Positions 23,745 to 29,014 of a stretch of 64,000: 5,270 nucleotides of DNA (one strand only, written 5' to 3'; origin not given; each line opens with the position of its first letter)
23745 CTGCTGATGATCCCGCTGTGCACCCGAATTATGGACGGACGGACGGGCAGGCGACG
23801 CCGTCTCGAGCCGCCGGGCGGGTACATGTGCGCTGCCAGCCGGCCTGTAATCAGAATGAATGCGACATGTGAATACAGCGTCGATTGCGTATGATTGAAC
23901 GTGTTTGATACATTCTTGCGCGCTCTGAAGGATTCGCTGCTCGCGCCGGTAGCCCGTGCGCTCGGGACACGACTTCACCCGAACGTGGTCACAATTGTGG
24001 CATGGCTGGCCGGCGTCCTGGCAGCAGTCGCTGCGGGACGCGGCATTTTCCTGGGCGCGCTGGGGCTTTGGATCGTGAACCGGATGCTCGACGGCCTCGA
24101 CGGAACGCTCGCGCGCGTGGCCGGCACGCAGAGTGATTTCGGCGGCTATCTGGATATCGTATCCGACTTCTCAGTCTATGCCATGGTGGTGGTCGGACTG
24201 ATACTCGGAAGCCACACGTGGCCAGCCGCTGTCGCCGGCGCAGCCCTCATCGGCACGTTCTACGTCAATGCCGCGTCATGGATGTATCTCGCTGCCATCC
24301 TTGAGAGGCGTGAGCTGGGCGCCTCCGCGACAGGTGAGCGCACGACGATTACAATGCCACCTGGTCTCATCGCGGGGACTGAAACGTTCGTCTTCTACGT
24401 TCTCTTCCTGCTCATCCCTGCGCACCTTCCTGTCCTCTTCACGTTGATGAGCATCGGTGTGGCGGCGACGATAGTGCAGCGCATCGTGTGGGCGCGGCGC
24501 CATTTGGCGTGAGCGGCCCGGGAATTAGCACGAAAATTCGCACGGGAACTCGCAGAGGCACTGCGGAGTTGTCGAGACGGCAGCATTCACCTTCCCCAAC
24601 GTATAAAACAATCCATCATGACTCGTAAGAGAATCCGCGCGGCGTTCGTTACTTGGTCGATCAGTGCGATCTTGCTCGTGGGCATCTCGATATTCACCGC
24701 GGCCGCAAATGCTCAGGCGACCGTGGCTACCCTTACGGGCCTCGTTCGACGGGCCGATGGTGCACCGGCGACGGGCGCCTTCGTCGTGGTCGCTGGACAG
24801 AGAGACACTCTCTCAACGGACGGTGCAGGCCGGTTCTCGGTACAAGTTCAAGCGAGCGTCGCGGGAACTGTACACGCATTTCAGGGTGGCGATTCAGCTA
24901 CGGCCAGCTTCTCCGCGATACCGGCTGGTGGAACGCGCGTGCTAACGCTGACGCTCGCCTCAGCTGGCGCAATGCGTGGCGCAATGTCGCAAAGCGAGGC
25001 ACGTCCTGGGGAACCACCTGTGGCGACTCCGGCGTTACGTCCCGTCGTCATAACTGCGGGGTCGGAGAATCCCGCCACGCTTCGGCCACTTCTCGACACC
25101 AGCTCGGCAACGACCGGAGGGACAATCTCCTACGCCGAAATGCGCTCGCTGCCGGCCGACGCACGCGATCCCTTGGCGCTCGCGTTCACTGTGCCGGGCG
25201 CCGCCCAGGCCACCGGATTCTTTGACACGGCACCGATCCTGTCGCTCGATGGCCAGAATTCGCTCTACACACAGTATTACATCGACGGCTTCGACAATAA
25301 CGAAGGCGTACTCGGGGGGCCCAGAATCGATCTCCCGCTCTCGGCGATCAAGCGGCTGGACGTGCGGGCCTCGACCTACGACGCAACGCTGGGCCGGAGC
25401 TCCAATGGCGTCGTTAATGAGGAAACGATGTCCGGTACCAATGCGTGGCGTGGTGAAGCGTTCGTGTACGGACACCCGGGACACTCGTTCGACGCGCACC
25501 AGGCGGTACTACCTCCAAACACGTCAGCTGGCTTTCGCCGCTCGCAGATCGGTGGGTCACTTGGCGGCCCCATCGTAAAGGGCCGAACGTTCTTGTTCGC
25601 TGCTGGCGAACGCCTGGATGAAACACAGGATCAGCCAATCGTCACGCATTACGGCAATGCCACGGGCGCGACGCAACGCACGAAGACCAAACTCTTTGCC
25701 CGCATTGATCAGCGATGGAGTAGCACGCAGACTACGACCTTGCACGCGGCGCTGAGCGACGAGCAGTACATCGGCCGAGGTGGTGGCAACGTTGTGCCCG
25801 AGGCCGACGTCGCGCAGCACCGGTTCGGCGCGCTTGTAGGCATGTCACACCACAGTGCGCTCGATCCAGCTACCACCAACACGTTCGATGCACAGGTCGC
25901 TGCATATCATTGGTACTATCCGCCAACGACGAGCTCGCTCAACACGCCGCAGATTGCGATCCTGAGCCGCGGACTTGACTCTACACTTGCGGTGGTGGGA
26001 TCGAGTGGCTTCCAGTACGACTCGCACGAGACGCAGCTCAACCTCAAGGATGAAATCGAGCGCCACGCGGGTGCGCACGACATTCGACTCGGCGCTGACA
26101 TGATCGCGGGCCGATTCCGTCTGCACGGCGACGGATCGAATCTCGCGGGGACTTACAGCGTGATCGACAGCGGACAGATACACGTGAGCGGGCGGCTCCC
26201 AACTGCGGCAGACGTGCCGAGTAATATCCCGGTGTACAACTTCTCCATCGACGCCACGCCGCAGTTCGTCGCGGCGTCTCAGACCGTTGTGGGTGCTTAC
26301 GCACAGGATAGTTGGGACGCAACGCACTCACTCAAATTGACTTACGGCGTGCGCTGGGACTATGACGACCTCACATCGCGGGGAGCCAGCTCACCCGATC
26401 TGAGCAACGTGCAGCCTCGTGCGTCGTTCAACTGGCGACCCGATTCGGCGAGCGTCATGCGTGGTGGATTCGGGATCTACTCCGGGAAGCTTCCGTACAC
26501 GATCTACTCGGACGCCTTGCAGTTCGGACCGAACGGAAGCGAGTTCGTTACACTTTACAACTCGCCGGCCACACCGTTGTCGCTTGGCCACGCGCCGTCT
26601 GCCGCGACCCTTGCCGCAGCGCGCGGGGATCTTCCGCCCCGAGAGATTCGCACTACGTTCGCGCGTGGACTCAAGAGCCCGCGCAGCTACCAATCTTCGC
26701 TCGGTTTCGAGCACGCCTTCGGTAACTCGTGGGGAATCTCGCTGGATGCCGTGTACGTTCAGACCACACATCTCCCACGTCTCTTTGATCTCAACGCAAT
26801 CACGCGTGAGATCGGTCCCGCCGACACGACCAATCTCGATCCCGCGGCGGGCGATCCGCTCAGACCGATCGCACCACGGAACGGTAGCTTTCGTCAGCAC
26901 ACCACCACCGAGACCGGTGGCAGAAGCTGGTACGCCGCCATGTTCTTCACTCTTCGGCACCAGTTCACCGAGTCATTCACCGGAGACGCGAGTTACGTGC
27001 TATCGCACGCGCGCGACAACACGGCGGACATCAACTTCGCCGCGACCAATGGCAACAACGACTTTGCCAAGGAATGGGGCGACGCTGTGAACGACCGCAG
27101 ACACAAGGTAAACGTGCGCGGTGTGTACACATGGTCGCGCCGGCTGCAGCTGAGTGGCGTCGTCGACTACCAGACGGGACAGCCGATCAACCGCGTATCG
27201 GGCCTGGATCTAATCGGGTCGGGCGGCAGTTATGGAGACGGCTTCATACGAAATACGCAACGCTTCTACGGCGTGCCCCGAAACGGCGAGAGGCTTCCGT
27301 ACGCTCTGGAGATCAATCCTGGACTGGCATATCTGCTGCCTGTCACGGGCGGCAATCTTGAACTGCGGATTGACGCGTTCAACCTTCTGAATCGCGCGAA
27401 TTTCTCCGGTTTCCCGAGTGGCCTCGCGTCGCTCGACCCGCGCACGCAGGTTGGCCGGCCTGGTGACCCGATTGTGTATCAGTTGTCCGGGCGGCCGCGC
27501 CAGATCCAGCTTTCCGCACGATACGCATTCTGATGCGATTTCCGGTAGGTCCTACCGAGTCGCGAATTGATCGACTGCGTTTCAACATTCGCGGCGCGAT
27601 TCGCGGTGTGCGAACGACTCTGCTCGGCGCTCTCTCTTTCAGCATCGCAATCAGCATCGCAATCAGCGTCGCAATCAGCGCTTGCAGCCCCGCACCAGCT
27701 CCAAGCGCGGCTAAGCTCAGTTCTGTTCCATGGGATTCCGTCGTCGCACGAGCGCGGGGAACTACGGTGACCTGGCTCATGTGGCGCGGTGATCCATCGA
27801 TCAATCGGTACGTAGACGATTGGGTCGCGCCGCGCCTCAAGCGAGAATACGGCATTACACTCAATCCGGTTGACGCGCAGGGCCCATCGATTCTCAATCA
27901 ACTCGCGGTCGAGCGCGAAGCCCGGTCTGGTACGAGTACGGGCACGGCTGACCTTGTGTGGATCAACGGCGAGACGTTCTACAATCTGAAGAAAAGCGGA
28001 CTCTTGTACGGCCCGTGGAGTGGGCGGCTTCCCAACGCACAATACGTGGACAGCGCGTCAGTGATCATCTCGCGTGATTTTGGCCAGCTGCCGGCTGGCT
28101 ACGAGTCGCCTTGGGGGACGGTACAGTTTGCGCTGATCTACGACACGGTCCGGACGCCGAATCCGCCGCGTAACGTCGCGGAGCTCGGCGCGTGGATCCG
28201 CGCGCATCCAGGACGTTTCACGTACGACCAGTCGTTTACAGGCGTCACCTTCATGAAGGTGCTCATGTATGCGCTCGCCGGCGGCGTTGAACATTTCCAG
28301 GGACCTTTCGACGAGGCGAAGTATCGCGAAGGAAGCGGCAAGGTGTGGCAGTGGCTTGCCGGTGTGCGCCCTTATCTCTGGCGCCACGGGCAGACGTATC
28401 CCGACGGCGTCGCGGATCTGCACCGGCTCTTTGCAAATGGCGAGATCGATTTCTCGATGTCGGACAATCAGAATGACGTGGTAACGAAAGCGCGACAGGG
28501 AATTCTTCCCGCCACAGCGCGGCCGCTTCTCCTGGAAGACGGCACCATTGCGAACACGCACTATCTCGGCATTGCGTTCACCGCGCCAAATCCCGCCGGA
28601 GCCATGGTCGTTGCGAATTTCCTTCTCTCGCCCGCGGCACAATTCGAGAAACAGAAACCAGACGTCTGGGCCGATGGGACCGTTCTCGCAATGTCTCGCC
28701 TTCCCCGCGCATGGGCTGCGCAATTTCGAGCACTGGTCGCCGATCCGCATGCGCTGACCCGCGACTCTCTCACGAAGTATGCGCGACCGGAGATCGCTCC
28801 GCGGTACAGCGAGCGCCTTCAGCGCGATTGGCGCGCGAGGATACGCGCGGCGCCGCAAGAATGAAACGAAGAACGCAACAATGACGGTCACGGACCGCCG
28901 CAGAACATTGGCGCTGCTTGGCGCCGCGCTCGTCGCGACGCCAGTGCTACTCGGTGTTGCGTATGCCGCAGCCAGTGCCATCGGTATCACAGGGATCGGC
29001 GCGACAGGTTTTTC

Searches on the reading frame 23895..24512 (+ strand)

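Call 41: search_protein_families(library=pfam, proteins=[window:23895-24512:+], max_evalue=0.01)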
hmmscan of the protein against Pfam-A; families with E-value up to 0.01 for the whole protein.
window:23895-24512:+ (205 aa): 1 family
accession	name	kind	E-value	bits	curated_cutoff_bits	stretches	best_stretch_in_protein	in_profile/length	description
PF01066.26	CDP-OH_P_transf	-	4.7e-12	47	22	1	28-193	3-151/152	CDP-alcohol phosphatidyltransferase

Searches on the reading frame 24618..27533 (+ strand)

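Call 41: search_protein_families(library=pfam, proteins=[window:24618-27533:+], max_evalue=0.01)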
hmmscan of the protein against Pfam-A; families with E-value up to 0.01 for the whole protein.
window:24618-27533:+ (971 aa): 4 families
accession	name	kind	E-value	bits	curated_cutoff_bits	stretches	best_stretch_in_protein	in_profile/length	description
PF25183.1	OMP_b-brl_4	-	7e-67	226.9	30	3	587-935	427-816/838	Outer membrane beta barrel domain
PF00593.30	TonB_dep_Rec_b-barrel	-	2.4e-06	28.1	27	1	505-713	115-293/436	TonB dependent receptor-like, beta-barrel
PF13620.12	CarboxypepD_reg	-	0.00031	21.5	32.3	1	38-113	1-81/82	Carboxypeptidase regulatory-like domain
PF07715.20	Plug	-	0.0012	19.8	23.9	1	182-264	22-105/107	TonB-dependent Receptor Plug Domain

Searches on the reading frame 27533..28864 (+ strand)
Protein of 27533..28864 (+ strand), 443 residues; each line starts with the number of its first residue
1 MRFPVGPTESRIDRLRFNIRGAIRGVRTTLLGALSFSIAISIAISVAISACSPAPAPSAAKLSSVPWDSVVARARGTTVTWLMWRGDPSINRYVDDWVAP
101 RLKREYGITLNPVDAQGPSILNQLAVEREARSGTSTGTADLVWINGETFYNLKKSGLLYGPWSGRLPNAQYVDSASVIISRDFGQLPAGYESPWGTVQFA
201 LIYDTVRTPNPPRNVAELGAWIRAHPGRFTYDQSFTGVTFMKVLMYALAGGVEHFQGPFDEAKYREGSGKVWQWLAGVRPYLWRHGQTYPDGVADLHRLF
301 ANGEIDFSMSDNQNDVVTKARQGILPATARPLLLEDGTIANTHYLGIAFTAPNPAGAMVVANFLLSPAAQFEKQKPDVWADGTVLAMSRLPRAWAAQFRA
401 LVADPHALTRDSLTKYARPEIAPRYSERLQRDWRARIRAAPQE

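Call 69: search_protein_families(library=pfam, proteins=[window:27533-28864:+], max_evalue=0.00001)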
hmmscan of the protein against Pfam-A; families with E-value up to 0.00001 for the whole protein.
window:27533-28864:+ (443 aa): 2 families
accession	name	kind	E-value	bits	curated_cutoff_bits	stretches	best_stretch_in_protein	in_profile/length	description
PF13416.11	SBP_bac_8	-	3.7e-15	56.9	27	1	103-370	7-249/279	Bacterial extracellular solute-binding protein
PF01547.30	SBP_bac_1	-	2.2e-06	28.3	26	1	98-370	14-306/307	Bacterial extracellular solute-binding protein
